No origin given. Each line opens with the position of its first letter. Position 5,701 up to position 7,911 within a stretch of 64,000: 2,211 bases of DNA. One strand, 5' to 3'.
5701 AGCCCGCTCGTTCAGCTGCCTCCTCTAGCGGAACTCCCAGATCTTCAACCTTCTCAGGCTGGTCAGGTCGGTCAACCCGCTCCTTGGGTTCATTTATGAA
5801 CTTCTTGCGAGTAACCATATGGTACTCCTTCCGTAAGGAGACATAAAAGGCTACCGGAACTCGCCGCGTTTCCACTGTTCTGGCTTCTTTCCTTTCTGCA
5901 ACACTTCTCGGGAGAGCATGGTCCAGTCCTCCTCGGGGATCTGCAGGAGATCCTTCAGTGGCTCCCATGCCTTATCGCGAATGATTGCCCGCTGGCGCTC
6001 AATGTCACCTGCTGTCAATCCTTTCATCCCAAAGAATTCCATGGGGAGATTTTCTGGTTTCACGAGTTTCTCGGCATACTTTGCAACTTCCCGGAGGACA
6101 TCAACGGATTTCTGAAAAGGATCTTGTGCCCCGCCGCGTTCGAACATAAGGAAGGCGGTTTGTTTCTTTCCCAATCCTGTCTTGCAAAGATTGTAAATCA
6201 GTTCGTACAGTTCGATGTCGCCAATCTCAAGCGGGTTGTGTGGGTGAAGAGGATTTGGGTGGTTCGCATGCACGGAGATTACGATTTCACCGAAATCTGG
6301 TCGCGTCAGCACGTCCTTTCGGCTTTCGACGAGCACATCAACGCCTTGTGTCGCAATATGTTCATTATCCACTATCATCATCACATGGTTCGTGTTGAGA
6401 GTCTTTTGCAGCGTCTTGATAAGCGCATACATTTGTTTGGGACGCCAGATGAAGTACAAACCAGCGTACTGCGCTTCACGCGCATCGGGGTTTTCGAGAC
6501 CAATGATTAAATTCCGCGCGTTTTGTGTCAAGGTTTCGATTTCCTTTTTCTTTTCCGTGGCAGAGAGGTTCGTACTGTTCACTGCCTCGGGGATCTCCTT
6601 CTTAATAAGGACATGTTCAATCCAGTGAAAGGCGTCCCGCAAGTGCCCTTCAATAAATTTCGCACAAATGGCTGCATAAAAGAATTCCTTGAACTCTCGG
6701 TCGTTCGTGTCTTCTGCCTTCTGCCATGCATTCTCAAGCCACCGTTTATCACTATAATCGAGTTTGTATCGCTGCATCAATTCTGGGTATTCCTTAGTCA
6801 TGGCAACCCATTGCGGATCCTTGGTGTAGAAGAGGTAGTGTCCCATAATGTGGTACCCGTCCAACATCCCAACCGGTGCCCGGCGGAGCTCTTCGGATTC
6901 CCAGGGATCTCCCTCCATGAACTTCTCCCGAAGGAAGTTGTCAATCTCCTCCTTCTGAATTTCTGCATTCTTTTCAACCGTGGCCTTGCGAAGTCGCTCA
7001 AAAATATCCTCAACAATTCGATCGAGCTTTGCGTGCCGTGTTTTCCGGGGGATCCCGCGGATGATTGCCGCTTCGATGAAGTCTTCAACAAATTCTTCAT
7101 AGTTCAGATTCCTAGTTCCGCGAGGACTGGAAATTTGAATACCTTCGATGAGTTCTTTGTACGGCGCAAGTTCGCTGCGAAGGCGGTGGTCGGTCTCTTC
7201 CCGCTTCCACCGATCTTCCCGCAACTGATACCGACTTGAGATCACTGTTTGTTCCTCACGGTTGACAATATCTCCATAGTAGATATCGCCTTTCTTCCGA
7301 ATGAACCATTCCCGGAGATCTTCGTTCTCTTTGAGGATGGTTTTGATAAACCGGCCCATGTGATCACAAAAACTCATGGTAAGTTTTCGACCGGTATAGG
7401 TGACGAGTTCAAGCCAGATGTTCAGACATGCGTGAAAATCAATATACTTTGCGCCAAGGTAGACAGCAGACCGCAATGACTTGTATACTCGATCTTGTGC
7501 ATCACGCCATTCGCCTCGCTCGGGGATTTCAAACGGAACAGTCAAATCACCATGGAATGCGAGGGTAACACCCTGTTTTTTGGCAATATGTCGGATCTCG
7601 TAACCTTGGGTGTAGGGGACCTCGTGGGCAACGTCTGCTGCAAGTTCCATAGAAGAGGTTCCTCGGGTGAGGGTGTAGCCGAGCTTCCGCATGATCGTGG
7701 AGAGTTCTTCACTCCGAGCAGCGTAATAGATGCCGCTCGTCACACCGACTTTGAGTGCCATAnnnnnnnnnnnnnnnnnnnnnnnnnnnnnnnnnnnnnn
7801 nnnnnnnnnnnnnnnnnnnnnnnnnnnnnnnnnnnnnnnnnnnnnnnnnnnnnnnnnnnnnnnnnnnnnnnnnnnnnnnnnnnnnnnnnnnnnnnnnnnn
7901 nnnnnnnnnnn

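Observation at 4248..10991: Tightly packed divergent block dominated by large uncharacterised proteins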

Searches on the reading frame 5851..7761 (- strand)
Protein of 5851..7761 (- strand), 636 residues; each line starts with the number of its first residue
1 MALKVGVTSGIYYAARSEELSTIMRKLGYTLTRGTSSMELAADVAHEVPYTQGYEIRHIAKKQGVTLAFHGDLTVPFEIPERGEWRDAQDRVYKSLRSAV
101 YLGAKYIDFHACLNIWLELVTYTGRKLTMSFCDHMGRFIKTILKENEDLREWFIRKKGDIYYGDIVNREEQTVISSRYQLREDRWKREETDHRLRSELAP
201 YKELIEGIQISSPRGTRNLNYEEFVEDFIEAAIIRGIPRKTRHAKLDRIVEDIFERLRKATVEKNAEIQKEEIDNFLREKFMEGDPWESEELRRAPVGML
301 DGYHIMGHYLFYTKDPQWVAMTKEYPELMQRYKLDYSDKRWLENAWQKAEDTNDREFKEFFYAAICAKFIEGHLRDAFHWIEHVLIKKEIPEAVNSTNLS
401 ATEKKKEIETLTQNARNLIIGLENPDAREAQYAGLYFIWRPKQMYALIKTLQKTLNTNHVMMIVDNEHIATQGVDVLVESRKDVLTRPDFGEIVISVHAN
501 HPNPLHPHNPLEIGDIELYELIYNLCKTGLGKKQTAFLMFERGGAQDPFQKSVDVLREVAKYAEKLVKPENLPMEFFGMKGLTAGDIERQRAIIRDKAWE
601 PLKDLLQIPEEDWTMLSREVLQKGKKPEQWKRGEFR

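Call 5: search_protein_families(library=pfam, proteins=[window:5851-7761:-], max_evalue=0.1)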
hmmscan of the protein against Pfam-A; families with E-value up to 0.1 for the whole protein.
window:5851-7761:- (636 aa): 1 family
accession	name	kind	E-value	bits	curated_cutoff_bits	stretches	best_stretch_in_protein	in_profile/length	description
PF03477.21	ATP-cone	-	0.041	14.9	25.8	0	217-285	6-71/88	ATP cone domain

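Call 6: search_protein_families(library=ncbifam, proteins=[window:5851-7761:-], max_evalue=0.1)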
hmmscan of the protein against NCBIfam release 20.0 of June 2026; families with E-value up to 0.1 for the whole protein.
window:5851-7761:- (636 aa): 0 families

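Call 8: search_solved_structures(query=window:5851-7761:-, max_evalue=1)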
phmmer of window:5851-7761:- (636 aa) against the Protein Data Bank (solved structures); distinct sequences matched with E-value up to 1: 9.
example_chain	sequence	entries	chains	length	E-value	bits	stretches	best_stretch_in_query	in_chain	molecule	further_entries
3se5_A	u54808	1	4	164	0.06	15.2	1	288-409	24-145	Cell filamentation protein Fic-related protein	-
5ckl_A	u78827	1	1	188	0.066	15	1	288-411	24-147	Adenosine monophosphate-protein transferase NmFic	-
5cmt_A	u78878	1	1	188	0.066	15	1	288-411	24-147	Adenosine monophosphate-protein transferase NmFic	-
5cgl_A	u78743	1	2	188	0.068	15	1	288-410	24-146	Adenosine monophosphate-protein transferase NmFic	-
3sn9_A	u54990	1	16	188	0.069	15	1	288-410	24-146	Cell filamentation protein Fic-related protein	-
3s6a_A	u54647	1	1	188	0.069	15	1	288-410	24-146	Cell filamentation protein Fic-related protein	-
3zlm_A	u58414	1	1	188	0.07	15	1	288-410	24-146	ADENOSINE MONOPHOSPHATE-PROTEIN TRANSFERASE NMFIC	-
2g03_A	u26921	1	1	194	0.074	14.9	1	288-410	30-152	hypothetical protein NMA0004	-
8idv_B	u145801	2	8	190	0.3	12.9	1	342-405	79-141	Cell filamentation protein Fic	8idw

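Call 20: find_homologous_proteins(query=window:5851-7761:-, max_evalue=0.001)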
Query window:5851-7761:- (636 aa): 210 proteins with E <= 0.001 among 8000 candidates; the best 120 are listed.
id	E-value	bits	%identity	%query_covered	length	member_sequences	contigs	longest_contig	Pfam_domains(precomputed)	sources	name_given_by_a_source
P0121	0.0e+0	1466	100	100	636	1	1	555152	-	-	-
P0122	9.2e-259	878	60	100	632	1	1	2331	PF01261.31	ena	-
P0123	6.4e-243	826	56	100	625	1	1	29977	-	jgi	jgi:hypothetical protein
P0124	2.8e-241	821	54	100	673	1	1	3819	-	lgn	-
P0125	4.3e-239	814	56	100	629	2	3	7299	PF01261.31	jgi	-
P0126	2.3e-235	801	55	100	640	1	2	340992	-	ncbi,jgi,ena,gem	-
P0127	1.1e-234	799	55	100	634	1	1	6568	-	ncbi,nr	ncbi:MAG: hypothetical protein HY520_01780 [Candidatus Aenigmarchaeota archaeon]|nr:hypothetical pro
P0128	2.4e-233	795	53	100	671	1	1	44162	-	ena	-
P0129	9.9e-232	789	55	100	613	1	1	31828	-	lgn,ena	-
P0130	8.4e-231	786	52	100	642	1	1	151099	-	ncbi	-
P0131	3.3e-229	781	53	100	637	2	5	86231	-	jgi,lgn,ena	-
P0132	3.6e-228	777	53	98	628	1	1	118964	-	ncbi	-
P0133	2.5e-227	775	55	100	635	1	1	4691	-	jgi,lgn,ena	-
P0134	2.8e-227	774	52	100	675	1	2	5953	-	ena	-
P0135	4.3e-227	774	54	100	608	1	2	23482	-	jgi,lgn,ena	-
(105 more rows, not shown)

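Call 27: search_solved_structures(query=A2, max_evalue=10, show_alignments=2)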
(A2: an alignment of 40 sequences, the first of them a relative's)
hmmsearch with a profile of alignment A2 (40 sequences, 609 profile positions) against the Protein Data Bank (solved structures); distinct sequences matched with E-value up to 10: 9.
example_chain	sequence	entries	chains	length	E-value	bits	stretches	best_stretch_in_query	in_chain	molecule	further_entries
7qiw_Y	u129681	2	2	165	0.068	14.9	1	152-257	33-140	TRASH domain-containing protein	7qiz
8d0b_E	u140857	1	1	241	0.25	13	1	133-197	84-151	DNA primase large subunit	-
4bpu_B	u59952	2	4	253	0.29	12.8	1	133-197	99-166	DNA PRIMASE LARGE SUBUNIT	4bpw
4bpx_B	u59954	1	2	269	0.33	12.6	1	133-197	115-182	DNA POLYMERASE ALPHA CATALYTIC SUBUNIT, DNA PRIMASE LARGE SUBUNIT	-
8azw_L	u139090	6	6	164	0.66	11.6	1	153-257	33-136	eL24 (60S ribosomal protein L24) | 60S ribosomal protein L24-like | 60S ribosomal protein L24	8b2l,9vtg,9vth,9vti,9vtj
8vy3_B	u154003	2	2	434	0.71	11.5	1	133-197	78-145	DNA primase large subunit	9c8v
4rr2_B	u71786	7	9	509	0.92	11.1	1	133-197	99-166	DNA primase large subunit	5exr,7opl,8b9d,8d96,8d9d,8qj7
8d0k_E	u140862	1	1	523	0.94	11.1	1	133-197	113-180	DNA primase large subunit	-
7u5c_B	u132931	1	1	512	0.94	11.1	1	133-197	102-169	DNA primase large subunit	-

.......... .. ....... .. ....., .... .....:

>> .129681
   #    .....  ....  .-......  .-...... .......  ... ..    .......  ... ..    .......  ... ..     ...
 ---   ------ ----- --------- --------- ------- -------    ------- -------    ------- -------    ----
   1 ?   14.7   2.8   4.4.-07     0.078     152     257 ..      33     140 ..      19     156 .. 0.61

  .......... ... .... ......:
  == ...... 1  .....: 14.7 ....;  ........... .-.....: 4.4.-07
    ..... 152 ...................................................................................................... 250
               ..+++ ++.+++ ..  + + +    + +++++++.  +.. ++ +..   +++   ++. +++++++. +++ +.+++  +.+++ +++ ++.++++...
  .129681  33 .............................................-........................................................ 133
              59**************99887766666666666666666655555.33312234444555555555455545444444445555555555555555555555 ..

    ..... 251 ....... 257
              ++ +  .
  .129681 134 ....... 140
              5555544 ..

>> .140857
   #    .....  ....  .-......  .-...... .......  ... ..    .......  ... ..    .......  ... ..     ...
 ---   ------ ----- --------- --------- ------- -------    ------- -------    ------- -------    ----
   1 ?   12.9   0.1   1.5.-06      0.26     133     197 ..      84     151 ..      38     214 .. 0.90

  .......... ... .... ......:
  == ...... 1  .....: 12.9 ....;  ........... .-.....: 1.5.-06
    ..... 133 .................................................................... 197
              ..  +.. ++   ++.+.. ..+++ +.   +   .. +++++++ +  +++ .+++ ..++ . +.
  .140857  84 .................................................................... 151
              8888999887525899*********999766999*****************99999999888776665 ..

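Call 39: predict_structure(alignment_id=A2)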
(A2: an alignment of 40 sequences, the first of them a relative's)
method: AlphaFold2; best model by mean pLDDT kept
length: 636 residues; sequences in the alignment: 40
mean_pLDDT: 86.7   pTM: 0.83
mean pLDDT of the five models: 86.7, 86.4, 84.6, 84.2, 84.1
residues with pLDDT >= 90: 369; 70-90: 180; 50-70: 80; < 50: 7
segments of 3 or more residues with pLDDT < 50: 13-15, 121-124
pLDDT, mean of each block of 10 residues (from residue 1): 85 54 81 81 78 93 93 84 92 96 96 71 57 95 97 94 93 94 91 90 84 79 83 77 84 88 92 96 94 74 95 98 97 97 95 94 97 98 98 97 98 98 85 87 97 97 94 91 95 96 76 91 97 94 65 90 95 84 57 61 63 70 71 59
secondary structure, 60 per line:
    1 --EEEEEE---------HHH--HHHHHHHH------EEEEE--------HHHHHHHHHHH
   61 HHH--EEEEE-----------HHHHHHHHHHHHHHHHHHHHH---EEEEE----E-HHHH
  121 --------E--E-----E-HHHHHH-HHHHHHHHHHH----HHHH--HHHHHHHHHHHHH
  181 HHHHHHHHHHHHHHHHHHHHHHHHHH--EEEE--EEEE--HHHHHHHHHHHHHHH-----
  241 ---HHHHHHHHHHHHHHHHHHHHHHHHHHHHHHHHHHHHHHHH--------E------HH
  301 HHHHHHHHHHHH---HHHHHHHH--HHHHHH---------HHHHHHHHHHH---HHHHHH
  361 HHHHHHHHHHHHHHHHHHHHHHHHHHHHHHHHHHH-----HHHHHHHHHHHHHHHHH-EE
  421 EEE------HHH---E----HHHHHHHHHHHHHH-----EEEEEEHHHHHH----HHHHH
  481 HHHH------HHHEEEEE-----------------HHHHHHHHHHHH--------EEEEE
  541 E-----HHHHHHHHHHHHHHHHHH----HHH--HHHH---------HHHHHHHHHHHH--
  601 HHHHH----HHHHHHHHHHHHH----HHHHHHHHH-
elements in order: E3-8 H23-30 E37-41 H50-63 E66-70 H82-102 E106-110 H117-120 H140-145 H147-157 H162-165 H168-206 E209-212 E215-218 H221-235 H244-283 H299-312 H316-323 H326-331 H341-351 H355-395 H401-417 E419-423 H441-454 E460-465 H466-471 H476-484 E494-498 H516-527 E536-541 H547-564 H574-577 H587-598 H601-605 H610-622 H627-635

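Call 42: fold_search(model_id=the predicted structure, library=pdb)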
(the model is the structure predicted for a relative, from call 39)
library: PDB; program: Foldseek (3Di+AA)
matches with E <= 10: 709; with E <= 0.001: 1
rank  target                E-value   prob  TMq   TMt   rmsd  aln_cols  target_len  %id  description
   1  6int_A                7.9e-04  0.99  0.16  0.23  21.6       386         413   11  xylose isomerase from Paenibacillus sp. R4 (released 2019-01-16)
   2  3cqi_B                1.4e-03  1.00  0.17  0.35  18.2       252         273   15  Crystal Structure of L-xylulose-5-phosphate 3-epimerase UlaE (form B) complex with sulfate (released 2008-11-25)
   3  3cqj_A                1.4e-03  1.00  0.17  0.33  18.3       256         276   13  Crystal Structure of L-xylulose-5-phosphate 3-epimerase UlaE (form B) complex with Zn2+ (released 2008-11-25)
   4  3cqi_A                1.4e-03  1.00  0.18  0.34  18.2       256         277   14  Crystal Structure of L-xylulose-5-phosphate 3-epimerase UlaE (form B) complex with sulfate (released 2008-11-25)
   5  4xkm_A                1.4e-03  1.00  0.17  0.23  19.6       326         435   12  Crystal structure of Xylose Isomerase from an human intestinal tract microbe Bacteroides thetaiotaomicron (released 2015-12-23)
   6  8xiv                  2.5e-03  1.00  0.31  0.63  18.1       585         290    8  Production of D-psicose (released 2024-12-25)
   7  6t8f_A                2.6e-03  0.99  0.17  0.22  19.5       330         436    9  Crystal structure of mutant xylose isomerase (V270A/A273G) from Piromyces E2 grown in yeast, in complex with xylose (released 2020-01-29)
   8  5nh4_A                3.8e-03  1.00  0.17  0.23  17.7       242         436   11  Crystal structure of xylose isomerase from Piromyces E2 in complex with one Mg2+ ions and glycerol (released 2017-11-01)
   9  1a0d_A                4.4e-03  1.00  0.19  0.26  18.2       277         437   16  XYLOSE ISOMERASE FROM BACILLUS STEAROTHERMOPHILUS (released 1998-06-03)
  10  5nh6_D                5.7e-03  0.98  0.17  0.23  19.6       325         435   10  Crystal structure of xylose isomerase from Piromyces E2 Complexed with one Mg2+ ion and xylitol (released 2017-11-01)
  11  6int_B                5.7e-03  0.93  0.17  0.24  21.3       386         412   11  xylose isomerase from Paenibacillus sp. R4 (released 2019-01-16)
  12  3wqo_B                6.6e-03  1.00  0.19  0.40  12.6       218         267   17  Crystal structure of D-tagatose 3-epimerase-like protein (released 2014-07-09)
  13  3cqj_B                6.6e-03  1.00  0.17  0.33  11.2       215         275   13  Crystal Structure of L-xylulose-5-phosphate 3-epimerase UlaE (form B) complex with Zn2+ (released 2008-11-25)
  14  7ero_C                6.6e-03  1.00  0.18  0.36  16.5       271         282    9  Crystal structure of D-allulose 3-epimerase with D-allulose from Agrobacterium sp. SUL3 (released 2022-05-11)
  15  8xix                  6.9e-03  1.00  0.30  0.60  18.4       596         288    8  KeDt3e within Co (released 2024-12-25)
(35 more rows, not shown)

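Call 82: search_protein_families(library=padloc, proteins=[window:5851-7761:-], max_evalue=0.01)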
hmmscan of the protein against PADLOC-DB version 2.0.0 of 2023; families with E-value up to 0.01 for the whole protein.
window:5851-7761:- (636 aa): 0 families

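Call 83: search_protein_families(library=phrogs, proteins=[window:5851-7761:-], max_evalue=0.01)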
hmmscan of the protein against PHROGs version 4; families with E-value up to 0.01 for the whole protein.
window:5851-7761:- (636 aa): 0 families
